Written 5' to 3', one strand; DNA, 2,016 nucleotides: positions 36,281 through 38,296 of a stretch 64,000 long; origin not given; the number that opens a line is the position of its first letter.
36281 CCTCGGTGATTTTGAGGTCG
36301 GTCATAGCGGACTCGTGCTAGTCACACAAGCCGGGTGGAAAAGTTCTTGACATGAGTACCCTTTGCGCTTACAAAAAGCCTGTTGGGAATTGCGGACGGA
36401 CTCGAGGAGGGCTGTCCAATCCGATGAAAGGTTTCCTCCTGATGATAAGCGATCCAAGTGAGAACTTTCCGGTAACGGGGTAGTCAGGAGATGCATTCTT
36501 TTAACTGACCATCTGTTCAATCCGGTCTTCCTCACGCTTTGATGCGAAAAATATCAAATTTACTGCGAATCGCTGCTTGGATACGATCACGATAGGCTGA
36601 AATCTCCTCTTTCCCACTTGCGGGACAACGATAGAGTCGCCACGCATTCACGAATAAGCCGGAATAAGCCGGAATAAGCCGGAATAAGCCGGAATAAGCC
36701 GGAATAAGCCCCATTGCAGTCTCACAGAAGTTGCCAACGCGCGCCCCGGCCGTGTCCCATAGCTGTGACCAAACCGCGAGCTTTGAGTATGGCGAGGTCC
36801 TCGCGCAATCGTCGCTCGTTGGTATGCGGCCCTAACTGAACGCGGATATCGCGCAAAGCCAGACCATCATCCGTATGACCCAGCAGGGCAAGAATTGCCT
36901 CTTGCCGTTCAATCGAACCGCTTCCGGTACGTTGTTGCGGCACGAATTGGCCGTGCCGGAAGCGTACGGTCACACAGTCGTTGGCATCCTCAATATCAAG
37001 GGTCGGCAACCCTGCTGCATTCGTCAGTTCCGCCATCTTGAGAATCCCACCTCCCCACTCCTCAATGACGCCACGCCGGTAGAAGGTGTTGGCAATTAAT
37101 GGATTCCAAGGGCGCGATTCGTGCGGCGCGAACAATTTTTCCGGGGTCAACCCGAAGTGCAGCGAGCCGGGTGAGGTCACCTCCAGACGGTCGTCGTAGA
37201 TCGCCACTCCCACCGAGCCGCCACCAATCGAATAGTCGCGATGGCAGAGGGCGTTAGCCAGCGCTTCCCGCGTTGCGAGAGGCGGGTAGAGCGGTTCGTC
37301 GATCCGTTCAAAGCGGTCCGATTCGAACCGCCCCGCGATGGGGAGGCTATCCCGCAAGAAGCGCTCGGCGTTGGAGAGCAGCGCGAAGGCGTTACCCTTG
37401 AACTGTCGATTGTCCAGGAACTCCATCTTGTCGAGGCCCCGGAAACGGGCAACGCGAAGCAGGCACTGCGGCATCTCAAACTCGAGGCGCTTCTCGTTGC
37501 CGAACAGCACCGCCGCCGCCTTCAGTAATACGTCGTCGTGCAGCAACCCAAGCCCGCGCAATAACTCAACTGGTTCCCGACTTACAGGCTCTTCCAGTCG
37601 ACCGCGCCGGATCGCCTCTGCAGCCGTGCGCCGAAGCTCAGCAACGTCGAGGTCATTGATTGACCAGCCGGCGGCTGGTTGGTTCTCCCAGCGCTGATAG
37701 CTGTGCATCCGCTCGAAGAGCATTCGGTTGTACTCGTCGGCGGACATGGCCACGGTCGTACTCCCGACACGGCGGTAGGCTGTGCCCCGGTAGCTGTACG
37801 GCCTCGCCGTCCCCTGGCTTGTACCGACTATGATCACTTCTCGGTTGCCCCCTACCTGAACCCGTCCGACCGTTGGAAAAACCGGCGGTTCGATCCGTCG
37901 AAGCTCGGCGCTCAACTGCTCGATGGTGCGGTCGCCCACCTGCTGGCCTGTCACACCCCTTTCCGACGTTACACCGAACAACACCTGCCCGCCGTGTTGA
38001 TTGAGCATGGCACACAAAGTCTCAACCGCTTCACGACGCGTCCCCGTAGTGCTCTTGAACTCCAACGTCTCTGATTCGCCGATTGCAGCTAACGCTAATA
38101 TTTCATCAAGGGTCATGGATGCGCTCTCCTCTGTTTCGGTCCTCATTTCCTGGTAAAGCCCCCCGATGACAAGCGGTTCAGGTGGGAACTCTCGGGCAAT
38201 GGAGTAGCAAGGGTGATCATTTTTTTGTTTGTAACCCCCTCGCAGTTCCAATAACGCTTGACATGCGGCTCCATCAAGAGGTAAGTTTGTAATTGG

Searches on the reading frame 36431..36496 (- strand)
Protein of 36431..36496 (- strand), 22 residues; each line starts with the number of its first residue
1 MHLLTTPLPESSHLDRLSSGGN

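Call 12: find_related_loci(query=A1, collection=genome_contigs, flank=6000)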
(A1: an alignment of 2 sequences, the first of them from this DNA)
Query A1 (22 aa) in genome_contigs; peptide patterns used: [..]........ (x = any residue, [..] = any of these).
59 stretches matched a pattern; 7 encode a relative of the query (tblastn E <= 1e-3); 7 distinct loci.
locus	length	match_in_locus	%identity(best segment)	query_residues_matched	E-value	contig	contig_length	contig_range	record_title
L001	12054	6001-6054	94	5-22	7e-8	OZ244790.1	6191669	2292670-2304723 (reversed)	MAG: Candidatus Latescibacterota bacterium isolate 46c83e85-0880-45c6-8d78-79488e6eca4b genome assembly, chromosome: 1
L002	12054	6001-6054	94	5-22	9e-8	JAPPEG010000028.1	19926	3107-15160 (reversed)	MAG: Gemmatimonadota bacterium isolate IRC4_bin_45 NODE_1748_length_19926_cov_23.1788, whole genome shotgun sequence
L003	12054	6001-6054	94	5-22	9e-8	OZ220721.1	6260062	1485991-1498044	MAG: Candidatus Latescibacterota bacterium isolate 1fb1e748-2903-4aab-acc2-5860c344c101 genome assembly, chromosome: 1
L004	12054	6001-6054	94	5-22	1e-7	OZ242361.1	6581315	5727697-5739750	MAG: Candidatus Latescibacterota bacterium isolate c7d3165a-3b70-4ca6-a93c-9a173e2068a1 genome assembly, chromosome: 1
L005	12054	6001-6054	94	5-22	1e-7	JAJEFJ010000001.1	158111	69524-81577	MAG: Candidatus Latescibacterota bacterium isolate p16x43bins.30 k141_515334, whole genome shotgun sequence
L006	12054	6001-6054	89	5-22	1e-6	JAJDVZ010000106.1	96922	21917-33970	MAG: Candidatus Latescibacterota bacterium isolate jk18x22bins.75 k141_493911, whole genome shotgun sequence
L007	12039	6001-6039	92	1-13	9e-5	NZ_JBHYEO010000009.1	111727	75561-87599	MAG: Microcella sp. isolate CCAP1453_12_bin-011 CCAP1453_12_bin-011_c9, whole genome shotgun sequence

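Call 20: search_protein_families(library=pfam, proteins=[L002:191-3514:+, L002:3502-4917:+, L002:5017-5376:+, L002:5363-5713:+, L002:6562-8244:+, L002:8141-11191:+], max_evalue=0.001)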
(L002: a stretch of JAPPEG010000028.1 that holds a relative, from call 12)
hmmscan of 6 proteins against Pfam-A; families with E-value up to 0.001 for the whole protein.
L002:191-3514:+ (1107 aa): 0 families

L002:3502-4917:+ (471 aa): 0 families

L002:5017-5376:+ (119 aa): 2 families
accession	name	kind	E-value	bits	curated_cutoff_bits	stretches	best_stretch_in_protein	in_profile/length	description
PF01909.29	NTP_transf_2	-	3.6e-13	50.2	21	1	29-109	4-87/93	Nucleotidyltransferase domain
PF18765.7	Polbeta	-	1.8e-10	41.2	26.9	1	31-117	4-89/93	Polymerase beta, Nucleotidyltransferase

L002:5363-5713:+ (116 aa): 1 family
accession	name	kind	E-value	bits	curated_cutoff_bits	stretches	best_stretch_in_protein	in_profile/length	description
PF01934.22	HepT-like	-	8.6e-23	80.8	23.5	1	12-107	1-119/120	Ribonuclease HepT-like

L002:6562-8244:+ (560 aa): 1 family
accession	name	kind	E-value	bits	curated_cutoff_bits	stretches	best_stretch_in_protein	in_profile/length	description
PF10592.14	AIPR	-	2.8e-45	155.8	25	1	241-480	1-265/308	AIPR protein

L002:8141-11191:+ (1016 aa): 6 families
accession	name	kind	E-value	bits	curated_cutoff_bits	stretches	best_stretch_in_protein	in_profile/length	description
PF18766.7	SWI2_SNF2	-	3.7e-56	190.7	26.7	1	294-519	1-213/221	SWI2/SNF2 ATPase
PF04851.21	ResIII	-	2e-25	90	22.5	1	290-455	3-163/164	Type III restriction enzyme, res subunit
PF04313.20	HSDR_N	-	1.3e-24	87.6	25.1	1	44-225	2-174/198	Type I restriction enzyme R protein N terminus (HSDR_N)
PF22679.2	T1R_D3-like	-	2.6e-19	70.6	27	1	630-693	92-156/158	Type I restriction enzyme subunit R domain 3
PF00270.35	DEAD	-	1e-06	29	26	1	294-456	3-162/167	DEAD/DEAH box helicase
PF13191.12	AAA_16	-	4.9e-05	24.3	32.6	1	290-429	3-144/167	AAA ATPase domain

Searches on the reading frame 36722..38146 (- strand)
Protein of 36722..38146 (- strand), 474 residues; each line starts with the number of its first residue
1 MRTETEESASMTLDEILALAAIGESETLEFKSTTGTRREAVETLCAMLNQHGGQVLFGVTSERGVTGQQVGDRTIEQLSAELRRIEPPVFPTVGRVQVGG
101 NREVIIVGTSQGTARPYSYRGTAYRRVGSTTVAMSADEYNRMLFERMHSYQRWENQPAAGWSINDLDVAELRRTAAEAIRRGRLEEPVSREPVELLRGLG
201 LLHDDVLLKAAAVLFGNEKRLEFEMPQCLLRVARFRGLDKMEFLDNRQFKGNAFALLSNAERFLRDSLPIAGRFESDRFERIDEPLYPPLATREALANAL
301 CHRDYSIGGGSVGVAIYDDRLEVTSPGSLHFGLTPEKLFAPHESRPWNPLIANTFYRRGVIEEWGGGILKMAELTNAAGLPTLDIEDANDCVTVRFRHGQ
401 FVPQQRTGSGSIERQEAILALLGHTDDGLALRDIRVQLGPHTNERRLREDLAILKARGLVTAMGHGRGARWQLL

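Call 6: search_protein_families(library=pfam, proteins=[window:36722-38146:-], max_evalue=0.01)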
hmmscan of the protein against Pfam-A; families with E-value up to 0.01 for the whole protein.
window:36722-38146:- (474 aa): 2 families
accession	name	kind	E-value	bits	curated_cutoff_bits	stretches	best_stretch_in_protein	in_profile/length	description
PF04326.19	SLFN_AlbA_2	-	5.9e-20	72.4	25.3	1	24-134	1-117/118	Schlafen, AlbA_2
PF13749.12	HATPase_c_4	-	5.9e-20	71.5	26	1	309-396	1-89/89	Putative ATP-dependent DNA helicase recG C-terminal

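Call 44: search_protein_families(library=padloc, proteins=[window:36722-38116:-], max_evalue=0.01)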
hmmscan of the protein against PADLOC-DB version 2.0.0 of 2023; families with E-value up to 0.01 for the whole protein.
window:36722-38116:- (464 aa): 3 families
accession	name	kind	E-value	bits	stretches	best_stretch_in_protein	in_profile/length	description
PDLC02394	pAgo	-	2.3e-09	33.6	1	99-319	135-356/1121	-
PDLC02402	Aga_SIR2-PNTD1-PNTD2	-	2.8e-09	33.6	1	197-384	371-559/876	Class I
PDLC02418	Aga_SIR2-Kinase-PNTD1-PNTD2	-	2.3e-06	24.1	1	276-365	319-417/756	Class I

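Call 45: search_protein_families(library=ncbifam, proteins=[window:36722-38116:-], max_evalue=0.01)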
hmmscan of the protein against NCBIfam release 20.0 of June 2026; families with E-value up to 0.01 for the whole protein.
window:36722-38116:- (464 aa): 0 families

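Call 55: find_homologous_proteins(query=window:36722-38116:-, max_evalue=1e-30)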
Query window:36722-38116:- (464 aa): 3751 proteins with E <= 1e-30 among 8000 candidates; the best 120 are listed.
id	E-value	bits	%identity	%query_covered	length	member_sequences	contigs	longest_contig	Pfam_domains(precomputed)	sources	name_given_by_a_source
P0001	0.0e+0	1043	100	100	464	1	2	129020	PF13749.13,PF04326.20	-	-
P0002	3.3e-242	822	78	100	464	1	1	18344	PF13749.13,PF04326.20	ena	-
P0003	5.0e-242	822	79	100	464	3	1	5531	PF13749.13,PF04326.20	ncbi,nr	ncbi:MAG: putative DNA binding domain-containing protein [Candidatus Poribacteria bacterium]|nr:puta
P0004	6.1e-242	821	79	100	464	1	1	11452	PF13749.13,PF04326.20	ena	-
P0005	8.0e-241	818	78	100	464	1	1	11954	PF13749.13,PF04326.20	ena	-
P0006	1.3e-240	817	77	100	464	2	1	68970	PF13749.13,PF04326.20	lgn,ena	-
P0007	2.5e-239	813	79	100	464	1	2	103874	PF13749.13,PF04326.20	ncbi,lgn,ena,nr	ncbi:MAG: AAA family ATPase [Gemmatimonadetes bacterium]|nr:AAA family ATPase [Gemmatimonadota bacte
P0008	6.1e-239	811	78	100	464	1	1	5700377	PF13749.13,PF04326.20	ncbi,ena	-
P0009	4.9e-237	805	78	100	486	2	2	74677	PF13749.13,PF04326.20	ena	-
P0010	5.1e-236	802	77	100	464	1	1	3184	PF13749.13,PF04326.20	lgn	-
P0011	1.6e-235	800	77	100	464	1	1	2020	PF13749.13,PF04326.20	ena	-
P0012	2.1e-235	800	77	100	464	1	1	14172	PF13749.13,PF04326.20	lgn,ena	-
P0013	5.9e-232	788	76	100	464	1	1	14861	PF13749.13,PF04326.20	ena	-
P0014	1.6e-231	787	75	100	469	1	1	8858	PF13749.13,PF04326.20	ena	-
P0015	2.3e-231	786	75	100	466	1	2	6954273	PF13749.13,PF04326.20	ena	-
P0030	3.3e-228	776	75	97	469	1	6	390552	PF13749.13,PF04326.20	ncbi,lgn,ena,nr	ncbi:MAG: putative DNA binding domain-containing protein [Chloroflexi bacterium]|nr:putative DNA bin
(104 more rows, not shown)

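Call 56: find_encoding_contigs(protein=P0007, flank=5000, max_places=3)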
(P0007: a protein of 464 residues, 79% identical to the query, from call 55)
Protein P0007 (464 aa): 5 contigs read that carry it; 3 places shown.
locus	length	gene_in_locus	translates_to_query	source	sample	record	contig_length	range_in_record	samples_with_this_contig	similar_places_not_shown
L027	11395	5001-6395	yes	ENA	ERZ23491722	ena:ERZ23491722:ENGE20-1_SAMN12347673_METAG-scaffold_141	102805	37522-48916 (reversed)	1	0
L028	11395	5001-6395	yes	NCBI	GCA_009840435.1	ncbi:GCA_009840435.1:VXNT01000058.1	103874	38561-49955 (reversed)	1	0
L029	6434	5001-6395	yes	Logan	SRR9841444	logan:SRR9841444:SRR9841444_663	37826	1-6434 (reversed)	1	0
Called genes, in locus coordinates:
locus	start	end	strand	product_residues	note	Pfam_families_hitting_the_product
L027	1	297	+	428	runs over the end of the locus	PF01420:Methylase_S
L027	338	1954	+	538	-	PF02463:SMC_N, PF13175:AAA_15 (weak), PF13304:AAA_21, PF13175:AAA_15 (weak)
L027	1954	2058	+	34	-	-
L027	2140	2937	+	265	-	PF08980:DUF1883, PF01582:TIR, PF13676:TIR_2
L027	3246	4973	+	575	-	PF13175:AAA_15 (weak), PF13304:AAA_21, PF13175:AAA_15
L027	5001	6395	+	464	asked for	PF04326:SLFN_AlbA_2, PF13749:HATPase_c_4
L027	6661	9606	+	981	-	PF04313:HSDR_N, PF00270:DEAD, PF04851:ResIII, PF18766:SWI2_SNF2, PF22679:T1R_D3-like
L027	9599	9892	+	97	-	PF01863:YgjP-like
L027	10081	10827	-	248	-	PF05721:PhyH (weak)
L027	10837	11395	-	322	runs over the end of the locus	PF08240:ADH_N (weak), PF16912:Glu_dehyd_C, PF00107:ADH_zinc_N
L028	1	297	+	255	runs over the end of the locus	PF01420:Methylase_S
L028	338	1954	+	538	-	PF02463:SMC_N, PF13175:AAA_15 (weak), PF13304:AAA_21, PF13175:AAA_15 (weak)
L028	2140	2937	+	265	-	PF08980:DUF1883, PF01582:TIR, PF13676:TIR_2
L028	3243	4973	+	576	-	PF13304:AAA_21, PF13175:AAA_15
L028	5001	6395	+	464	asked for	PF04326:SLFN_AlbA_2, PF13749:HATPase_c_4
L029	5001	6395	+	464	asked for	PF04326:SLFN_AlbA_2, PF13749:HATPase_c_4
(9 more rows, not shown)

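Call 57: find_encoding_contigs(protein=P0030, flank=5000, max_places=3)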
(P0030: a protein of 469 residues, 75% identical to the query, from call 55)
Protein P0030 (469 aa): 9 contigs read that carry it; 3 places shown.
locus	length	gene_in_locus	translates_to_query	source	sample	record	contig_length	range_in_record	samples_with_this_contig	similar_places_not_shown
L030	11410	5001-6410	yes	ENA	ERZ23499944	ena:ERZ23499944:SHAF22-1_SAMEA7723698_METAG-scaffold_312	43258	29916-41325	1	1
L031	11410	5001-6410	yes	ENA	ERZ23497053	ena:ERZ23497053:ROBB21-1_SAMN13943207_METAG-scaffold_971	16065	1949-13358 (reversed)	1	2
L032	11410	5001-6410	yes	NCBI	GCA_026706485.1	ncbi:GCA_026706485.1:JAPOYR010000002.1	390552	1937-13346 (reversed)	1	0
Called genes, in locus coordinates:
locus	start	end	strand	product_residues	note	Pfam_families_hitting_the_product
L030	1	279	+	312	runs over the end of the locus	PF00004:AAA, PF05729:NACHT (weak)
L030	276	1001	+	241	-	PF20247:DUF6602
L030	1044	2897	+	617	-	PF01381:HTH_3, PF13560:HTH_31 (weak), PF12161:HsdM_N, PF02384:N6_Mtase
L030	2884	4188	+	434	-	PF01420:Methylase_S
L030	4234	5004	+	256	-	-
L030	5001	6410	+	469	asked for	PF04326:SLFN_AlbA_2, PF13749:HATPase_c_4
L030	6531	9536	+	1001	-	PF04313:HSDR_N, PF04851:ResIII, PF00270:DEAD (weak), PF18766:SWI2_SNF2, PF22679:T1R_D3-like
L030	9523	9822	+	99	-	PF01863:YgjP-like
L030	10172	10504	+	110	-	-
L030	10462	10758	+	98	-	-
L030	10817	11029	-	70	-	-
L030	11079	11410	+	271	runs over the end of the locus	PF01555:N6_N4_Mtase, PF02945:Endonuclease_7 (faint), PF01844:HNH, PF14279:HNH_5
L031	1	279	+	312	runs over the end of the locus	PF00004:AAA, PF05729:NACHT (weak)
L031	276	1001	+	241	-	PF20247:DUF6602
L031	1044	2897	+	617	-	PF01381:HTH_3, PF13560:HTH_31 (weak), PF12161:HsdM_N, PF02384:N6_Mtase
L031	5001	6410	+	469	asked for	PF04326:SLFN_AlbA_2, PF13749:HATPase_c_4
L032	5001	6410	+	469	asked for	PF04326:SLFN_AlbA_2, PF13749:HATPase_c_4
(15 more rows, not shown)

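Call 58: find_encoding_contigs(protein=P0003, flank=5000, max_places=3)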
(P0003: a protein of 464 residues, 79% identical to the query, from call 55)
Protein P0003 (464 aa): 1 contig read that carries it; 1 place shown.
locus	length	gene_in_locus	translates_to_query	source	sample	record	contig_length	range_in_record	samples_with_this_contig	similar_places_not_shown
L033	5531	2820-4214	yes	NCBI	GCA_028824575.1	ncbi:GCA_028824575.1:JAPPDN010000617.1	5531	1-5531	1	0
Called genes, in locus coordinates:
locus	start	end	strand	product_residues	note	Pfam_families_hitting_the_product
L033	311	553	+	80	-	PF16277:DUF4926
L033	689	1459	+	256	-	PF13175:AAA_15 (weak)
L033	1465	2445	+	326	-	PF13175:AAA_15, PF13304:AAA_21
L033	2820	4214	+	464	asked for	PF04326:SLFN_AlbA_2, PF13749:HATPase_c_4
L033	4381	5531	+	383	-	PF04313:HSDR_N, PF04851:ResIII, PF18766:SWI2_SNF2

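Call 67: find_encoding_contigs(protein=P0002, flank=4000, max_places=2)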
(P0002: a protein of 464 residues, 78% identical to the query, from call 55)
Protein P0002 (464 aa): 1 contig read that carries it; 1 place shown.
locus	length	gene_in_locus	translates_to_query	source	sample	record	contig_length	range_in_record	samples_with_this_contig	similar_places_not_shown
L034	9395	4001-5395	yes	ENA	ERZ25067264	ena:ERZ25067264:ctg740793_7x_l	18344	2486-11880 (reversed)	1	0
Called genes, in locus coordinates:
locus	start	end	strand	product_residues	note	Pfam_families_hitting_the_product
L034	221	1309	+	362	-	PF13676:TIR_2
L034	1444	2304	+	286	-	PF18163:LD_cluster2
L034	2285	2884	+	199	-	PF08937:ThsB_TIR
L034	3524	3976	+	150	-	-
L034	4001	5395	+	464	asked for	PF04326:SLFN_AlbA_2, PF13749:HATPase_c_4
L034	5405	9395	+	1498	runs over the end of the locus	PF05729:NACHT (weak), PF13191:AAA_16 (weak), PF13401:AAA_22 (faint), PF24883:NPHP3_N (weak)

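Call 68: find_encoding_contigs(protein=P0004, flank=4000, max_places=2)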
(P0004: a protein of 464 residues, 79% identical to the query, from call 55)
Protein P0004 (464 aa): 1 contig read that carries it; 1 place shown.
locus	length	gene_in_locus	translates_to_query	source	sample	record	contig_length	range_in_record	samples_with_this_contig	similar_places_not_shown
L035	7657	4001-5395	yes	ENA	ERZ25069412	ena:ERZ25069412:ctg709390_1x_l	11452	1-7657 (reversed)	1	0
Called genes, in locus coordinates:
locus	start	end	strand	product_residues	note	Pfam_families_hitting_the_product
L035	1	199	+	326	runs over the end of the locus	PF02463:SMC_N (weak), PF13175:AAA_15 (weak), PF13476:AAA_23 (weak), PF13304:AAA_21 (weak)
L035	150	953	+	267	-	-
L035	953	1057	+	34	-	-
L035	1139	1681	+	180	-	PF08980:DUF1883, PF13676:TIR_2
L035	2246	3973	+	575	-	PF13304:AAA_21, PF13175:AAA_15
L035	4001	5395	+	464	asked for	PF04326:SLFN_AlbA_2, PF13749:HATPase_c_4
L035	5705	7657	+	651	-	?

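Call 69: find_encoding_contigs(protein=P0006, flank=4000, max_places=2)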
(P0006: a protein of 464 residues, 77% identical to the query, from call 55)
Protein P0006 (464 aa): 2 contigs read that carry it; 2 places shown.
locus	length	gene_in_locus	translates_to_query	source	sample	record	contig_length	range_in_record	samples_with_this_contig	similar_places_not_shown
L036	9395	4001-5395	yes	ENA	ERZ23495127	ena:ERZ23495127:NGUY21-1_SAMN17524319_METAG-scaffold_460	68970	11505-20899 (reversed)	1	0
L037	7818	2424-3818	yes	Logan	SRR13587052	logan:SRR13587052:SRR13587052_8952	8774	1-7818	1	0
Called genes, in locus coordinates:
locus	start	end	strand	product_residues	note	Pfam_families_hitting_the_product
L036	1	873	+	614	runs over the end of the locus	PF01381:HTH_3 (weak), PF13560:HTH_31 (weak), PF12161:HsdM_N, PF02384:N6_Mtase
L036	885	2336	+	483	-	PF01420:Methylase_S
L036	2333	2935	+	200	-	-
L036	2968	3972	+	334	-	-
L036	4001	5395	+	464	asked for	PF04326:SLFN_AlbA_2, PF13749:HATPase_c_4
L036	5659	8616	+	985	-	PF04313:HSDR_N, PF04851:ResIII, PF18766:SWI2_SNF2, PF22679:T1R_D3-like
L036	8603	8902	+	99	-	PF01863:YgjP-like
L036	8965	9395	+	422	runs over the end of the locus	PF00144:Beta-lactamase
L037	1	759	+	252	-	?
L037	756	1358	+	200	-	-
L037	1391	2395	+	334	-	-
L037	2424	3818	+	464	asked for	PF04326:SLFN_AlbA_2, PF13749:HATPase_c_4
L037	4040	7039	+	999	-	PF04313:HSDR_N, PF04851:ResIII, PF18766:SWI2_SNF2, PF22679:T1R_D3-like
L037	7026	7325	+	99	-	PF01863:YgjP-like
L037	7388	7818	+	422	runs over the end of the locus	PF00144:Beta-lactamase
